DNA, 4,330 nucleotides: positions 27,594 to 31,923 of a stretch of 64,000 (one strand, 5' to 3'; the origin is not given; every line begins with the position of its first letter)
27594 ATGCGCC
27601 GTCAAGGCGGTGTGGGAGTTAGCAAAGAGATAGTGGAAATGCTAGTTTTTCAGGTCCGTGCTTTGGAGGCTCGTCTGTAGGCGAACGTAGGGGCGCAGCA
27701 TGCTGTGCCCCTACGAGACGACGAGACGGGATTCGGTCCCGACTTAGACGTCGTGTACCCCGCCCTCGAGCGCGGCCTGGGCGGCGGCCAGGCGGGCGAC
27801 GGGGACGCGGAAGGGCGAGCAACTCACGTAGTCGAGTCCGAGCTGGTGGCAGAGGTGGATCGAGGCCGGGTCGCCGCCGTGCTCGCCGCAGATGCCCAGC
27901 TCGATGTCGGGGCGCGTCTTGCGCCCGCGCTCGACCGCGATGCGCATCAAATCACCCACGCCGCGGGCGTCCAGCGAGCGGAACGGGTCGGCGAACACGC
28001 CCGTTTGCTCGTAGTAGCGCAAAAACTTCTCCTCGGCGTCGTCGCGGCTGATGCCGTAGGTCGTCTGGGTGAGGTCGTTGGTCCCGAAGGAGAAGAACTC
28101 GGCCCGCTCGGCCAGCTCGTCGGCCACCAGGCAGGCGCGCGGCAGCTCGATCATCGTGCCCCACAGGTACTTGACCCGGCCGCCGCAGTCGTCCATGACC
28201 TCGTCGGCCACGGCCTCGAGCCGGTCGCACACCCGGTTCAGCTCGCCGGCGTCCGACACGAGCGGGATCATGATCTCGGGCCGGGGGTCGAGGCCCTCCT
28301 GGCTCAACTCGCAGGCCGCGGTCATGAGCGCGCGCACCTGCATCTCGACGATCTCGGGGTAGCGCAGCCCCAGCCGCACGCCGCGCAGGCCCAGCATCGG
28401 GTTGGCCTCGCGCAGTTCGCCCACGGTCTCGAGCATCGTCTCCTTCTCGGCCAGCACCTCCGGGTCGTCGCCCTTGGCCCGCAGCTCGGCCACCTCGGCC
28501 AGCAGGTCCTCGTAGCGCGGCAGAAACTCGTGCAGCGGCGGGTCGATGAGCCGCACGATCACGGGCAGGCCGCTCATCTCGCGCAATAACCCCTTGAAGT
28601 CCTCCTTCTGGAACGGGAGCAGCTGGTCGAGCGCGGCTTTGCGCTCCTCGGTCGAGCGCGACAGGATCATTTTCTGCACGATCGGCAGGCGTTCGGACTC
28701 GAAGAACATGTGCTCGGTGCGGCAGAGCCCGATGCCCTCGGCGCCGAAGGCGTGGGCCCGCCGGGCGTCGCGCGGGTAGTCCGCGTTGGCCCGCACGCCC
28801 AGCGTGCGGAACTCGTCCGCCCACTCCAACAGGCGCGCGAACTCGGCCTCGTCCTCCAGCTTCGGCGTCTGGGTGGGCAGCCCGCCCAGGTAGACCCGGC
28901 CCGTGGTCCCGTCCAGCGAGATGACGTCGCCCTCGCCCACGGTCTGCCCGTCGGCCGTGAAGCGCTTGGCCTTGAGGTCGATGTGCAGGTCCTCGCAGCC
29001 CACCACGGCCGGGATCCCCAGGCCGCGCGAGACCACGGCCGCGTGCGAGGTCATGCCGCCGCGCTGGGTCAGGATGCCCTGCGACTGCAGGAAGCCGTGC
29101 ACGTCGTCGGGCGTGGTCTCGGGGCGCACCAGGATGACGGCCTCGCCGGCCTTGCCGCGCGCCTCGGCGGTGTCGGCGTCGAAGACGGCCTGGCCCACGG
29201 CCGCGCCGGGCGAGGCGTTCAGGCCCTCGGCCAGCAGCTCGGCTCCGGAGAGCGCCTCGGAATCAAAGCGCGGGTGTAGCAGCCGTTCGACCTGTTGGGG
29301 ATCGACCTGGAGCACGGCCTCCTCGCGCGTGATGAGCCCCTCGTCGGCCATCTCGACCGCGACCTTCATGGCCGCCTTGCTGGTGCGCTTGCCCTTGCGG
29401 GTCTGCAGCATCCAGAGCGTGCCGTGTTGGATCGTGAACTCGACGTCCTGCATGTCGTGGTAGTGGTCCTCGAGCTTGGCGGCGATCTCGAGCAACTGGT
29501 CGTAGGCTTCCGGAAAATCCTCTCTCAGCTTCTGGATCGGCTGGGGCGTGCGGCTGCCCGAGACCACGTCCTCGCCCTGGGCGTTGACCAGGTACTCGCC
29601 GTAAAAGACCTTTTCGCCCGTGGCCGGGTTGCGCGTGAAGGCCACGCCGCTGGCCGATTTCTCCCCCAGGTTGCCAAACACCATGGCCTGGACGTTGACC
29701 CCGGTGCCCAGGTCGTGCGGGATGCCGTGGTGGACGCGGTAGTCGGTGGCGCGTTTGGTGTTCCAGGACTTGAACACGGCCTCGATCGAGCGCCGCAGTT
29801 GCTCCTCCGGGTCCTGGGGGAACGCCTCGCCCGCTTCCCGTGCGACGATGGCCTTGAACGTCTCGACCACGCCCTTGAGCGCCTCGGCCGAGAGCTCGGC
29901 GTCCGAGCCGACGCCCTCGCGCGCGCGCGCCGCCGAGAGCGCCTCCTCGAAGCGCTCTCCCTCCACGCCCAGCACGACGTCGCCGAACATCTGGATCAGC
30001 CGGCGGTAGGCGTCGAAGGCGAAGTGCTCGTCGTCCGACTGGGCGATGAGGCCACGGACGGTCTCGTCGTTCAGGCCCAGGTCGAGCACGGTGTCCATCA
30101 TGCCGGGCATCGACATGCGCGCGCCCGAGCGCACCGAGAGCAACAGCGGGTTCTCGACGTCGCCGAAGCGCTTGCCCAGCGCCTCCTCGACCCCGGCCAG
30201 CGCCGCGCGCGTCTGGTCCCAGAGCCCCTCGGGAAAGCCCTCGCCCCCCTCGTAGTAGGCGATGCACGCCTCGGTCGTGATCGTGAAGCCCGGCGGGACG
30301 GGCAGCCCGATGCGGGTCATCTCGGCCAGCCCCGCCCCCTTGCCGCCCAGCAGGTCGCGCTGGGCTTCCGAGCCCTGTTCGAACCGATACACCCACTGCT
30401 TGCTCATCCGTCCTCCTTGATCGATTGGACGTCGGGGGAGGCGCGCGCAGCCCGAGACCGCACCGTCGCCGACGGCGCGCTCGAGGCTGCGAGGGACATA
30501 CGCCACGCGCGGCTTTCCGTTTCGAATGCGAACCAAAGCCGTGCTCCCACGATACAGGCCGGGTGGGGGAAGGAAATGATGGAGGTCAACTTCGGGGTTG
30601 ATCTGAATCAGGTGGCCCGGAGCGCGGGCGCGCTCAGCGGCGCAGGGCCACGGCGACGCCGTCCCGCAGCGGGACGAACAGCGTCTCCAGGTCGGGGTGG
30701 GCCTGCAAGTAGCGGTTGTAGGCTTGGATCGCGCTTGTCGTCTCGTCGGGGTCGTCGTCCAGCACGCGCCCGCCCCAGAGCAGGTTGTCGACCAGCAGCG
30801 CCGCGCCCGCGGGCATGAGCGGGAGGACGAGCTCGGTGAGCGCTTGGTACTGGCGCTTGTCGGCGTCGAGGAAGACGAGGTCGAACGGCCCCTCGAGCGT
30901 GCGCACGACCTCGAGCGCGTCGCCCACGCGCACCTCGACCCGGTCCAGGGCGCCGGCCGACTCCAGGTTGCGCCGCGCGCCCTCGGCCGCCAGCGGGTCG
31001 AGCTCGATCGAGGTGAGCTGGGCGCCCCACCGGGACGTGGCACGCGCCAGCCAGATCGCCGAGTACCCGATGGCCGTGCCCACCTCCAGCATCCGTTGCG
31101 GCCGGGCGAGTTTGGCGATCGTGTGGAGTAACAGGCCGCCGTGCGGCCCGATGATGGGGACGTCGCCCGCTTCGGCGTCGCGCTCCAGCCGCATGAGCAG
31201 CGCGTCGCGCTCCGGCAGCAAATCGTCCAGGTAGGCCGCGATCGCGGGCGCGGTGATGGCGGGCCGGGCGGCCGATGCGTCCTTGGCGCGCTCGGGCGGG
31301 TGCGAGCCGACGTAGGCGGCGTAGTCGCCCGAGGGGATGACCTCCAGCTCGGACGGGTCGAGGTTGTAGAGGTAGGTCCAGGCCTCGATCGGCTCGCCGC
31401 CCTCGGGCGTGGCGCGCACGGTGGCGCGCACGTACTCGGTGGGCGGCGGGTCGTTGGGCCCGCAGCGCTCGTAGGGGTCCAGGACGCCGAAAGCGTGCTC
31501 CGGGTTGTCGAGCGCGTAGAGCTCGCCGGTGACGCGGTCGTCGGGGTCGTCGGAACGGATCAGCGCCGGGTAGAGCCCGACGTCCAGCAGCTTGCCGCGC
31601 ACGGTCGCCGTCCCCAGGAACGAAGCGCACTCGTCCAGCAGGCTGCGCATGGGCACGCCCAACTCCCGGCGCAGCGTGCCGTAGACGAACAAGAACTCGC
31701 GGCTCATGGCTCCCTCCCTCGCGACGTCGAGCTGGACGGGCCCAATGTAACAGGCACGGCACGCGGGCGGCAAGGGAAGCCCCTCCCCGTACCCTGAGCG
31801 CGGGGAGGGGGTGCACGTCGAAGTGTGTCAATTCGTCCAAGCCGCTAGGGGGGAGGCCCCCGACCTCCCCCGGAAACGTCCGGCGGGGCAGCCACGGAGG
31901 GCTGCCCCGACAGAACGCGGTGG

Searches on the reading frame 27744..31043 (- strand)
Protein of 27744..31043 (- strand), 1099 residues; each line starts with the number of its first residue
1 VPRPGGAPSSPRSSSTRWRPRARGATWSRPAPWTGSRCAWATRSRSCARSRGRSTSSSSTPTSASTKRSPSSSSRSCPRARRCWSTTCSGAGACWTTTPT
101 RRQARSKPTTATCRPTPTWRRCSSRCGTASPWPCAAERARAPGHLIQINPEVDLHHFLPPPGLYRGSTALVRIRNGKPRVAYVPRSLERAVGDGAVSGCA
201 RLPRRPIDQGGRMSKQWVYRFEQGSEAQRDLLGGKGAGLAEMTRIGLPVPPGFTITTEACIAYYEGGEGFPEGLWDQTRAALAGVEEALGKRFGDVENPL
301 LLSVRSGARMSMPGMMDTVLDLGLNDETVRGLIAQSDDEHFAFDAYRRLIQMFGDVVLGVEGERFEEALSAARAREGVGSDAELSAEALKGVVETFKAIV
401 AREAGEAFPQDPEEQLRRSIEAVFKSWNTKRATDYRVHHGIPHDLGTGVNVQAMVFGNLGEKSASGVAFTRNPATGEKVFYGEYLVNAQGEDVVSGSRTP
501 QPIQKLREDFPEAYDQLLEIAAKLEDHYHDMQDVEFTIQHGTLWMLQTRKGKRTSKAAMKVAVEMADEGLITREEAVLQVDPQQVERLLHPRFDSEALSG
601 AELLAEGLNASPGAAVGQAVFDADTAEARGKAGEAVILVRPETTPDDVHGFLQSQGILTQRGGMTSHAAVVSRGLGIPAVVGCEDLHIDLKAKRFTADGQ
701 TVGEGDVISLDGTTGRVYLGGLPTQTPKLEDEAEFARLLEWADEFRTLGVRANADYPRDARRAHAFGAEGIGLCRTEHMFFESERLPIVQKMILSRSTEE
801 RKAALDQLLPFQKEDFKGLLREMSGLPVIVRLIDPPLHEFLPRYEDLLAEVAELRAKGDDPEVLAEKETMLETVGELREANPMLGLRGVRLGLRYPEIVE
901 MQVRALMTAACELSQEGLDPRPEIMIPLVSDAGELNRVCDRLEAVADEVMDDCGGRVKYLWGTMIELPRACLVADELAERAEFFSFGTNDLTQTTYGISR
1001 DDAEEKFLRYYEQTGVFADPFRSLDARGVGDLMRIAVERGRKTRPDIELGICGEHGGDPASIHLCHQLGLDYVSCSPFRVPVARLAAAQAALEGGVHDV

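Call 9: search_protein_families(library=pfam, proteins=[window:27744-31043:-], max_evalue=0.001)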
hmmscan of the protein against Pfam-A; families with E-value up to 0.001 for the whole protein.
window:27744-31043:- (1099 aa): 3 families
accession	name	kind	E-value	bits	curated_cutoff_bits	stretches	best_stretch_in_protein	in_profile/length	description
PF02896.24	PEP-utilizers_C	-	1.6e-80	270.8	22.8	1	732-1090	4-291/293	PEP-utilising enzyme, PEP-binding domain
PF01326.24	PPDK_N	-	1.3e-55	189.4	27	3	278-505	81-222/328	Pyruvate phosphate dikinase, AMP/ATP-binding domain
PF00391.29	PEP-utilizers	-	1.6e-24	85.7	23.1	1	634-715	3-72/72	PEP-utilising enzyme, mobile domain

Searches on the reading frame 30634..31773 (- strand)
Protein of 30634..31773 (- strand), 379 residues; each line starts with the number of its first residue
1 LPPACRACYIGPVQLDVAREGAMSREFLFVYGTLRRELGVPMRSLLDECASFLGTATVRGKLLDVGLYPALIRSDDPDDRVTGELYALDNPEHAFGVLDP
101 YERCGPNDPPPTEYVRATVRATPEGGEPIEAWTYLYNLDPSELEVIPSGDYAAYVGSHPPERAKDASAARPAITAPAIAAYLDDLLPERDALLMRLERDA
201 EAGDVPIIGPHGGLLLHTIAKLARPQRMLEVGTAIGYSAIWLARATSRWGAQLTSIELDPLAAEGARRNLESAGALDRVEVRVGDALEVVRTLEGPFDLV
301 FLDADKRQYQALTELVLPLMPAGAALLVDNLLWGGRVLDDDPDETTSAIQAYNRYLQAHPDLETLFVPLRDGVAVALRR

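Call 9: search_protein_families(library=pfam, proteins=[window:30634-31773:-], max_evalue=0.001)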
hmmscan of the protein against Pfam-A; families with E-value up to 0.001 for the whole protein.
window:30634-31773:- (379 aa): 6 families
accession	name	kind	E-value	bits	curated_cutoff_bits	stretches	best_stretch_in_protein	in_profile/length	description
PF01596.23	Methyltransf_3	-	1.8e-28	99.7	22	1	208-378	28-203/204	O-methyltransferase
PF06094.17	GGACT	-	3.5e-22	79.7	22.8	1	28-152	1-119/120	Gamma-glutamyl cyclotransferase, AIG2-like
PF13578.12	Methyltransf_24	-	2.7e-15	57.6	26.3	1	229-330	1-104/105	Methyltransferase domain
PF13649.12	Methyltransf_25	-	1.5e-06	29.2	27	1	229-302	2-70/97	Methyltransferase domain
PF01135.25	PCMT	-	2.1e-05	24.8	20.3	1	221-304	70-150/210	Protein-L-isoaspartate(D-aspartate) O-methyltransferase (PCMT)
PF08241.18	Methyltransf_11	-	0.0005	21.1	21.2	1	229-302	1-66/95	Methyltransferase domain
